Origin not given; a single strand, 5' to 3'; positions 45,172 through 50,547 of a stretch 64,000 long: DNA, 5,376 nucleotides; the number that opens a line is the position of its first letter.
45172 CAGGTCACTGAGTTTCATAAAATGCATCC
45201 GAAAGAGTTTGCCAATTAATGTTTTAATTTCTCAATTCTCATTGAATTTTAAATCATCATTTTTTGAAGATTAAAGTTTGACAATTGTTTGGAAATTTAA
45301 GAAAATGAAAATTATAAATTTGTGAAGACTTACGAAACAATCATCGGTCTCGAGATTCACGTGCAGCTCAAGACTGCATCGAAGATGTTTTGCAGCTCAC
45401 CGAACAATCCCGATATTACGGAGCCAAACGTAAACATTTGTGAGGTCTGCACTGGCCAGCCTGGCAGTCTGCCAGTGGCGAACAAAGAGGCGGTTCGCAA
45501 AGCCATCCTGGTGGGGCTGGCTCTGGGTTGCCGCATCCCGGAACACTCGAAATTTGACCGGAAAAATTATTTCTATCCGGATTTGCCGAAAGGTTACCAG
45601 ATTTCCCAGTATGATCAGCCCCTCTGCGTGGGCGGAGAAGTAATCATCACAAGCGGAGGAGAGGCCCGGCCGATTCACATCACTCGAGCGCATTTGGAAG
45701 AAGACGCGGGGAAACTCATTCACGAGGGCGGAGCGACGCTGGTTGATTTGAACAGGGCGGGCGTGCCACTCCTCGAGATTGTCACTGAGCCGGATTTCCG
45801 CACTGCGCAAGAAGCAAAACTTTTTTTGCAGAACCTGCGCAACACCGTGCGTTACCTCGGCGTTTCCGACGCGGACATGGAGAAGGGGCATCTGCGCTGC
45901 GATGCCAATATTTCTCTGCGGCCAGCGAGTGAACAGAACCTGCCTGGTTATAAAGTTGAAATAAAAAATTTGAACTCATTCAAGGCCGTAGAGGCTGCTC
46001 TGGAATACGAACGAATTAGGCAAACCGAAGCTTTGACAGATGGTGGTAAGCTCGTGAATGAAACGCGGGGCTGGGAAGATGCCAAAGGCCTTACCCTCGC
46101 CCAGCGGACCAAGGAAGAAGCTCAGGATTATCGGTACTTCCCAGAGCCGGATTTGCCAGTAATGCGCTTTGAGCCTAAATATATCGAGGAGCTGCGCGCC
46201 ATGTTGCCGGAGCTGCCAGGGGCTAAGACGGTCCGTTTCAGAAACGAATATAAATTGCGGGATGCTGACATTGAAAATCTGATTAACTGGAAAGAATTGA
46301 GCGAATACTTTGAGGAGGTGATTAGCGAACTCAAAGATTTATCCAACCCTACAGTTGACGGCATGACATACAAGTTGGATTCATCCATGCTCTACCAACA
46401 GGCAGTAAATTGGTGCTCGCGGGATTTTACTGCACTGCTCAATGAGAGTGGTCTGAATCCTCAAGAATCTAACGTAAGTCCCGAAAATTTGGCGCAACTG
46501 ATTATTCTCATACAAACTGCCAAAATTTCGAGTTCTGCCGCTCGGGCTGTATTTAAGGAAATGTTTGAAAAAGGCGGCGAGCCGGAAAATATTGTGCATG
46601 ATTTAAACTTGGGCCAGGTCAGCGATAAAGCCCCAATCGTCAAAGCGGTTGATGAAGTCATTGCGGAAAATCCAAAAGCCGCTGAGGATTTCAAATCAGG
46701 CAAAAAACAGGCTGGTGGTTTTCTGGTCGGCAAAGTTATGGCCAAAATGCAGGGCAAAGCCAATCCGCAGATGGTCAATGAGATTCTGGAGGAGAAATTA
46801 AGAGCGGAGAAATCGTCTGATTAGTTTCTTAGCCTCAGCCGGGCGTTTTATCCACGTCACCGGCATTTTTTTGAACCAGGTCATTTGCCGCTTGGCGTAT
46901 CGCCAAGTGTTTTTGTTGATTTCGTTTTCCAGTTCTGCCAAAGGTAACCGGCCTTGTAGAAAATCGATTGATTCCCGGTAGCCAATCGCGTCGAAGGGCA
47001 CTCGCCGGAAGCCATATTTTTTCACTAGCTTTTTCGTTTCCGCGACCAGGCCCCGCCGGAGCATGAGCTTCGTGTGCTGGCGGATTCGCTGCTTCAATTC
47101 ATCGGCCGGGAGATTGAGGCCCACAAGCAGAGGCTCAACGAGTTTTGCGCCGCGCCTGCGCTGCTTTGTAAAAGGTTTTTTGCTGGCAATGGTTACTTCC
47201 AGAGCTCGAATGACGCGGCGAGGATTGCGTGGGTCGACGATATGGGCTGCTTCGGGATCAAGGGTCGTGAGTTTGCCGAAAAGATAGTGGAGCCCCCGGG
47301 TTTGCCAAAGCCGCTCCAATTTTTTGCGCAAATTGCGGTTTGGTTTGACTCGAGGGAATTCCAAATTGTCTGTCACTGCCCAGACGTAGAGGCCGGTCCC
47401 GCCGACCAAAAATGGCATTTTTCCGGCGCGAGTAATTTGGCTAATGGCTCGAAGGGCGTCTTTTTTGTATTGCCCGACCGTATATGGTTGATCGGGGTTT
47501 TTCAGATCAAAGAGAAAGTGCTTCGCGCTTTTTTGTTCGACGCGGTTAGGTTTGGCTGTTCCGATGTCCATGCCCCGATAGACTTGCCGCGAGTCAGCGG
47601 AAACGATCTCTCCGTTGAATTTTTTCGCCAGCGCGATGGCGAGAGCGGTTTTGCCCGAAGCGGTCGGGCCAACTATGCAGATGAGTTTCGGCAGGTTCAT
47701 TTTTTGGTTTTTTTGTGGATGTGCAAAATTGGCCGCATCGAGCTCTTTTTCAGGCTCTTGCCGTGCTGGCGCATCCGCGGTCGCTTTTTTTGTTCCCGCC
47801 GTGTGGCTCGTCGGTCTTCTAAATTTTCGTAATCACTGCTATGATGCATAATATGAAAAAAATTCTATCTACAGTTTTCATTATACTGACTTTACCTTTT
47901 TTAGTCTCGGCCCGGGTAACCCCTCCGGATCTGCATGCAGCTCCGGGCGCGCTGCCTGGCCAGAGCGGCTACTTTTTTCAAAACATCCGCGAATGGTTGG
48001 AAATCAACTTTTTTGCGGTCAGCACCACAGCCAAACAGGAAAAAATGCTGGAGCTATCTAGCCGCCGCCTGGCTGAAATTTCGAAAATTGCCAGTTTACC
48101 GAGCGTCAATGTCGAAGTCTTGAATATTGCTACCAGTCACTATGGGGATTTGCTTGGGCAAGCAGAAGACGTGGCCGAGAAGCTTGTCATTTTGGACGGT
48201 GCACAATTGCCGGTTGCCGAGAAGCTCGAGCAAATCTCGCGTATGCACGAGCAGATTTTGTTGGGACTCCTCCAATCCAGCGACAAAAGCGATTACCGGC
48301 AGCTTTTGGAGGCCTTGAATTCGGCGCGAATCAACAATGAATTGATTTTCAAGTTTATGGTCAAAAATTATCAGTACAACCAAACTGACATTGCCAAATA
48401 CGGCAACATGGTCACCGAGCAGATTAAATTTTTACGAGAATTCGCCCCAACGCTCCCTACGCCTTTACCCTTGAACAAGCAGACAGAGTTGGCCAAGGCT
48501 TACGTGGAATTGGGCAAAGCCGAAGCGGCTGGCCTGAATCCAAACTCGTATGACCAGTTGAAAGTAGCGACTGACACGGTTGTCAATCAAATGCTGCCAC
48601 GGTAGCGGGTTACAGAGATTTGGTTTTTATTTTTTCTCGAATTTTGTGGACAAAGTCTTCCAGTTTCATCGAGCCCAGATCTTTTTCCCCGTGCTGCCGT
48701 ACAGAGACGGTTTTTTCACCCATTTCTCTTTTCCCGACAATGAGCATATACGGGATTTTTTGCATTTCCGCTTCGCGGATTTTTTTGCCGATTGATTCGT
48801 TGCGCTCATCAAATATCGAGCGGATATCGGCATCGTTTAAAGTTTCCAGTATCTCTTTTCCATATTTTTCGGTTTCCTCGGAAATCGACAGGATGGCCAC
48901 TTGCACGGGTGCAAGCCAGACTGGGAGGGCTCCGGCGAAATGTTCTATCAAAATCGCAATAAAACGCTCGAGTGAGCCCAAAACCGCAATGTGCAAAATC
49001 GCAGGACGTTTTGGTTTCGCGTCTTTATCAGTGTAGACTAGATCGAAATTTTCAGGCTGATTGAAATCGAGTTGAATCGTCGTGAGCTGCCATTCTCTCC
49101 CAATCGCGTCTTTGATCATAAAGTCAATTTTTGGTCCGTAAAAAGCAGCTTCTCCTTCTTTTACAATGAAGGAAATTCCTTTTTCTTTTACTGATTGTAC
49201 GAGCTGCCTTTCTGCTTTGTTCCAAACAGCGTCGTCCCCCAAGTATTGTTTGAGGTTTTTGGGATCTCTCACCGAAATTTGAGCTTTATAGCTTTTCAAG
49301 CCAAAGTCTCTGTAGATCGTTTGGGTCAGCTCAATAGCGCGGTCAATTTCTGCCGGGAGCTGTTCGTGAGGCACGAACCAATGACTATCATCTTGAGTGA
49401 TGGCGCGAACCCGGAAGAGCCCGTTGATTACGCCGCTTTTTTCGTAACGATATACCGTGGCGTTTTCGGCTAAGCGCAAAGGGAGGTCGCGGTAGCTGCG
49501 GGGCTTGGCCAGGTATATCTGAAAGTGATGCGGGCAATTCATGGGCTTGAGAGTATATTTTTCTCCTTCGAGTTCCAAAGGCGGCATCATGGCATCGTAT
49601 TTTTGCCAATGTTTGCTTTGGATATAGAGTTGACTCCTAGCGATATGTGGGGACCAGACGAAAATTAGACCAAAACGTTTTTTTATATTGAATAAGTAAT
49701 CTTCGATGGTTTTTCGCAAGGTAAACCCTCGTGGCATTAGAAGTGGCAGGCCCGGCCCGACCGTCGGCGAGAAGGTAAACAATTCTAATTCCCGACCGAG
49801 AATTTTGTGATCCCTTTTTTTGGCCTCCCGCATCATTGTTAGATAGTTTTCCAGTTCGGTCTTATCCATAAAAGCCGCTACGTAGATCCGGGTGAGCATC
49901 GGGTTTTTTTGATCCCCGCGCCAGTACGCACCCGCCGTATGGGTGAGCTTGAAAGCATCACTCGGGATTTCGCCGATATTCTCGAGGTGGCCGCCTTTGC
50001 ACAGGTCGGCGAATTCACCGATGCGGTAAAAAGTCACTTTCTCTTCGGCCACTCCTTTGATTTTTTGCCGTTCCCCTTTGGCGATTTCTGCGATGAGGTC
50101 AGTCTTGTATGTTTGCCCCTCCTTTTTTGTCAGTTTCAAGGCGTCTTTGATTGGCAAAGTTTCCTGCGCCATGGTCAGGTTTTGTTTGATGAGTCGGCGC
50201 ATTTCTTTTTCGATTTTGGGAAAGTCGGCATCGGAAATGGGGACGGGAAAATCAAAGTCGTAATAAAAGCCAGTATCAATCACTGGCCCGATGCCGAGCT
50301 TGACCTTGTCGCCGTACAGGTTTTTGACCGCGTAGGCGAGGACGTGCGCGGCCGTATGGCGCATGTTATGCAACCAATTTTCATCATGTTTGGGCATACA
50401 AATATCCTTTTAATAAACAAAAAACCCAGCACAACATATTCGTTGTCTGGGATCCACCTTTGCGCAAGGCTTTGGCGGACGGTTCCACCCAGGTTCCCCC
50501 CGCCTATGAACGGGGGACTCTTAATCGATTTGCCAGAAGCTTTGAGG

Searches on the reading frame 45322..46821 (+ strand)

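Call 11: search_protein_families(library=pfam, proteins=[window:45322-46821:+])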
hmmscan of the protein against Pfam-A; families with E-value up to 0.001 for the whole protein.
window:45322-46821:+ (500 aa): 2 families
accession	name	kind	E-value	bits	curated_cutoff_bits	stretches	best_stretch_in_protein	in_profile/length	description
PF02934.20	GatB_N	-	5.6e-114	380.4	23.4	1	7-289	2-277/277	GatB/GatE catalytic domain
PF02637.23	GatB_Yqey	-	2.2e-45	154.6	27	1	358-493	13-148/148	GatB domain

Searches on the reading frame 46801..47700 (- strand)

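Call 11: search_protein_families(library=pfam, proteins=[window:46801-47700:-])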
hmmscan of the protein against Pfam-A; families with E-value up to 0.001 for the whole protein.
window:46801-47700:- (300 aa): 2 families
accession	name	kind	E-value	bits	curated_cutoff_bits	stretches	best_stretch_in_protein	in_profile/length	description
PF01715.23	IPPT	-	4.7e-73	246.3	23.6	1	39-278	1-242/243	IPP transferase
PF01745.22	IPT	-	9.8e-09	35.4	20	1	5-60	2-57/233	Isopentenyl transferase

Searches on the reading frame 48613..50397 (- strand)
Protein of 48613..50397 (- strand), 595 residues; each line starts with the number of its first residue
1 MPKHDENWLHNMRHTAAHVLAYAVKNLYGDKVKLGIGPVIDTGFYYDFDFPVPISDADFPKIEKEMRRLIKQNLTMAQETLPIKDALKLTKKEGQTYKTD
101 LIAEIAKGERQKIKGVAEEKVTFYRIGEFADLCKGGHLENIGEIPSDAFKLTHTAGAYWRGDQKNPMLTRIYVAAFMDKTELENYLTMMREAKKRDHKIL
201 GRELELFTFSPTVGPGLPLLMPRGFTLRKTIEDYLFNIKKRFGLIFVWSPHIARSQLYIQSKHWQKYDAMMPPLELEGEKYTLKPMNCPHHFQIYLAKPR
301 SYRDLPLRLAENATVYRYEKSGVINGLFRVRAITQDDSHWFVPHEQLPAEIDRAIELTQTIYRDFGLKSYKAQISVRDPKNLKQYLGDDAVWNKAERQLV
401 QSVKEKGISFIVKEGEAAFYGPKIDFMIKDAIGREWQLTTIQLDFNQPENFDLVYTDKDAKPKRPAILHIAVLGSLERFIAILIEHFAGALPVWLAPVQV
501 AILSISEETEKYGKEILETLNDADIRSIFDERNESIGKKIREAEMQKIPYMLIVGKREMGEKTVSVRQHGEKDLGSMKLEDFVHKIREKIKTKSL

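Call 10: find_related_loci(query=window:48613-50397:-, collection=genome_contigs, flank=1500)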
Query window:48613-50397:- (595 aa) in genome_contigs; peptide patterns used: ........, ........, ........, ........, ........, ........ (x = any residue, [..] = any of these).
599 stretches matched a pattern (row limit reached: there are more); 590 encode a relative of the query (tblastn E <= 1e-3); the best 80 are kept; 80 distinct loci.
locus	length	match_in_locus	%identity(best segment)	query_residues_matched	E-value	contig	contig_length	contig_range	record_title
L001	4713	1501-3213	58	9-592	0e+0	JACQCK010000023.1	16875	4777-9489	MAG: Candidatus Roizmanbacteria bacterium isolate NC_groundwater_966_Pr1_S-0.2um_45_16 Montesol18-Sp2_coassembly_scaffol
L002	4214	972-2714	52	6-595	0e+0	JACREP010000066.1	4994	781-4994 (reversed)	MAG: Candidatus Gottesmanbacteria bacterium isolate NC_groundwater_1702_Pr3_B-0.1um_50_12 SR-2_scaffold_141_1805662, who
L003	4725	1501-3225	51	2-583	0e+0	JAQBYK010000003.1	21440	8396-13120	MAG: bacterium isolate casp150-mb.315 NODE_6514_length_21440_cov_0.065883, whole genome shotgun sequence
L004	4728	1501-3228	51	5-594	0e+0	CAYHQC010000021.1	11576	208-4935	MAG TPA_asm: uncultured Gammaproteobacteria bacterium isolate ERP119705_co15_352 genome assembly, contig: NODE_6516_leng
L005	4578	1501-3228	48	8-593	0e+0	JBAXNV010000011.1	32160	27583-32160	MAG: bacterium isolate ELA488 MAG488_11, whole genome shotgun sequence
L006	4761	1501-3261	48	9-593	0e+0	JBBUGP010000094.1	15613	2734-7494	MAG: Patescibacteria group bacterium isolate H43-bin045_1 H43_bin045_1_000000000094, whole genome shotgun sequence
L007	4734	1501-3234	48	9-595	0e+0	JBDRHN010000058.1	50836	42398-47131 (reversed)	MAG: bacterium isolate MEGAHIT-group-1.518 k141_10934375, whole genome shotgun sequence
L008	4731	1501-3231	48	4-590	0e+0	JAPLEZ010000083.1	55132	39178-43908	MAG: Bacteroidetes bacterium isolate LacPavin_0818_WC40_MAG_38_10 LacPavin_0818_WC40_scaffold_151688, whole genome shotg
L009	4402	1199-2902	48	14-591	0e+0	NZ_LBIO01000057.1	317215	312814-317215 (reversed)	Mangrovimonas sp. TPBH4 contig57, whole genome shotgun sequence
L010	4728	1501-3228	49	5-590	0e+0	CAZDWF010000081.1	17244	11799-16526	MAG TPA_asm: uncultured Bacteroidales bacterium isolate SRP167671_co2_84 genome assembly, contig: NODE_4329_length_17244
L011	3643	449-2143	49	14-590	0e+0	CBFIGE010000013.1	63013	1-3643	MAG: Flavobacteriaceae bacterium isolate Co_bin_772_strict genome assembly, contig: Co_bin_772_strict_c13, whole genome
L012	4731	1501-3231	49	4-590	1e-180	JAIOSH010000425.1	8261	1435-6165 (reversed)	MAG: Bacteroidales bacterium isolate SMBSF39 bin_16_k127_198791, whole genome shotgun sequence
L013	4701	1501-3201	48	14-590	1e-179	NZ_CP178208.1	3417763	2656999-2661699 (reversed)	Pontimicrobium sp. IMCC45349 chromosome, complete genome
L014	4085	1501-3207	49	14-590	0e+0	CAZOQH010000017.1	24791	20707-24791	MAG TPA_asm: uncultured Flavobacterium sp. isolate SRP268622_co1_12 genome assembly, contig: NODE_4154_length_24791_cov_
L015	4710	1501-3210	49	14-593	5e-179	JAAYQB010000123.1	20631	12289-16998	MAG: Bacteroidales bacterium isolate AS22ysBPME_304 160677_AS22, whole genome shotgun sequence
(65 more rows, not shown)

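Call 11: search_protein_families(library=pfam, proteins=[window:48613-50397:-])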
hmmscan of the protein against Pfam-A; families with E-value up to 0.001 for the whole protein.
window:48613-50397:- (595 aa): 3 families
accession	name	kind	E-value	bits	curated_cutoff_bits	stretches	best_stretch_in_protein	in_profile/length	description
PF00587.30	tRNA-synt_2b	-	2.6e-43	148.6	29.3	1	278-487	8-179/179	tRNA synthetase class II core domain (G, H, P, S and T)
PF03129.25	HGTP_anticodon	-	1.7e-23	83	21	1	499-589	1-94/94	Anticodon binding domain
PF07973.19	tRNA_SAD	-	9.5e-13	48.4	24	1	121-172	1-44/44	Threonyl and Alanyl tRNA synthetase second additional domain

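Call 21: find_homologous_proteins(query=window:48613-50397:-, max_evalue=1e-100)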
Query window:48613-50397:- (595 aa): 7991 proteins with E <= 1e-100 among 8000 candidates; the best 120 are listed.
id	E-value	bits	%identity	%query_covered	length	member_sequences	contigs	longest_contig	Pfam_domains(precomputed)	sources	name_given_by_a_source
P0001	0.0e+0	1363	100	100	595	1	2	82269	PF03129.26,PF00587.31,PF07973.20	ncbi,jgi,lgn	jgi:threonyl-tRNA synthetase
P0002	0.0e+0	1102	81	99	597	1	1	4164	PF03129.26,PF00587.31,PF07973.20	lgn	-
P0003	9.3e-250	848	100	62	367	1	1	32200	PF00587.31,PF07973.20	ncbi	-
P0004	4.8e-221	754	57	100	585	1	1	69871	PF03129.26,PF00587.31,PF07973.20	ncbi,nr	ncbi:threonine--tRNA ligase [Candidatus Gottesmanbacteria bacterium]|nr:threonine--tRNA ligase [Cand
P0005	1.2e-218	746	55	98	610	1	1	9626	PF03129.26,PF00587.31,PF07973.20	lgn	-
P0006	1.0e-216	739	59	97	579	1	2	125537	PF03129.26,PF00587.31,PF07973.20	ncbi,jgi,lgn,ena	-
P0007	1.6e-216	739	58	98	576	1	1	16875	PF03129.26,PF00587.31,PF07973.20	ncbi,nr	ncbi:threonine--tRNA ligase [Candidatus Roizmanbacteria bacterium]|nr:threonine--tRNA ligase [Candid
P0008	7.0e-213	727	58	96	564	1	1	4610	PF03129.26,PF00587.31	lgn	-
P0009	4.4e-212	724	55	96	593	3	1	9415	PF03129.26,PF00587.31,PF07973.20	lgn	-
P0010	1.1e-211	723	56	98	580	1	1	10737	PF03129.26,PF00587.31,PF07973.20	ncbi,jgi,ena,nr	ncbi:MAG TPA: threonine--tRNA ligase [Candidatus Saccharimonadales bacterium]|nr:threonine--tRNA lig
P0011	1.3e-211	722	55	99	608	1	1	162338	PF03129.26,PF00587.31,PF07973.20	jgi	jgi:threonyl-tRNA synthetase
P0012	4.9e-211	720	56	97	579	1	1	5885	PF03129.26,PF00587.31,PF07973.20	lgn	-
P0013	2.6e-210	718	56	98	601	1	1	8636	PF03129.26,PF00587.31,PF07973.20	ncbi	ncbi:MAG: threonine--tRNA ligase [Candidatus Dojkabacteria bacterium]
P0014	2.7e-210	718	56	99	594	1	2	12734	PF03129.26,PF00587.31,PF07973.20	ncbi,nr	ncbi:MAG TPA: threonine--tRNA ligase [Candidatus Dojkabacteria bacterium]|nr:threonine--tRNA ligase 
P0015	2.9e-209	715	54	99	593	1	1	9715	PF03129.26,PF00587.31,PF07973.20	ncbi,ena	-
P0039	1.1e-202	693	74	68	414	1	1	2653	PF03129.26,PF00587.31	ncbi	-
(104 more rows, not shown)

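Call 22: find_encoding_contigs(protein=P0002, flank=1500, max_places=3)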
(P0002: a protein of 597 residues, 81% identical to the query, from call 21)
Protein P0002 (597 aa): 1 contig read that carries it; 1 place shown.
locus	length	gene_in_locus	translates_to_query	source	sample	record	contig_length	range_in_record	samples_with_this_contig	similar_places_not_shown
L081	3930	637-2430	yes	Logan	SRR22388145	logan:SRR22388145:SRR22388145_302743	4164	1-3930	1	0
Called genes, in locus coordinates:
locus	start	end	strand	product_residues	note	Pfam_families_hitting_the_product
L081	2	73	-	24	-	?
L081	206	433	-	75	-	-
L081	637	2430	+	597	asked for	PF07973:tRNA_SAD, PF00587:tRNA-synt_2b, PF03129:HGTP_anticodon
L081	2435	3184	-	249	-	-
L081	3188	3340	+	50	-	-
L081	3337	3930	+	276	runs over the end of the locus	?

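Call 23: find_encoding_contigs(protein=P0039, flank=1500, max_places=3)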
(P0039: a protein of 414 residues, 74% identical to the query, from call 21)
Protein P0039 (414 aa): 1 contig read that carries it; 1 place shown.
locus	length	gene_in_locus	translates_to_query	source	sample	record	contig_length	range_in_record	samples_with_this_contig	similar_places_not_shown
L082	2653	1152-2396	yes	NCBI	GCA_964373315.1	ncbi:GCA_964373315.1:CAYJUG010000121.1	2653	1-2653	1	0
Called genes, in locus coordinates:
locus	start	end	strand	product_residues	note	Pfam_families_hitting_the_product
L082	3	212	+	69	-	?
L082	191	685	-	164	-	-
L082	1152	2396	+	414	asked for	PF00587:tRNA-synt_2b, PF03129:HGTP_anticodon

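Call 24: find_encoding_contigs(protein=P0001, flank=1000, max_places=3)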
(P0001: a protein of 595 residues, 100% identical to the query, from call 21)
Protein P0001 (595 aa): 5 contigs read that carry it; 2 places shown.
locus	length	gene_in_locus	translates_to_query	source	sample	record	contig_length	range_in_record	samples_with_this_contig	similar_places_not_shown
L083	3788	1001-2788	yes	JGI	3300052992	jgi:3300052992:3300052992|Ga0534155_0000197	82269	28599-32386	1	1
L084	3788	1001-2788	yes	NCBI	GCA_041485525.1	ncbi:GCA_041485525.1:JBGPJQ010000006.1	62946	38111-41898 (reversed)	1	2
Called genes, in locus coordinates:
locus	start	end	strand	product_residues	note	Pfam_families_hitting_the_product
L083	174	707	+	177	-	-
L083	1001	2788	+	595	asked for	PF07973:tRNA_SAD, PF00587:tRNA-synt_2b, PF03129:HGTP_anticodon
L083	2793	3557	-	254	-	-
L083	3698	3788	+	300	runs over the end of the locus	PF01745:IPT (weak), PF01715:IPPT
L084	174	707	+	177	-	-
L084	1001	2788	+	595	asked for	PF07973:tRNA_SAD, PF00587:tRNA-synt_2b, PF03129:HGTP_anticodon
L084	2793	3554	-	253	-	-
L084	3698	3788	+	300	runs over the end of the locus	PF01745:IPT (weak), PF01715:IPPT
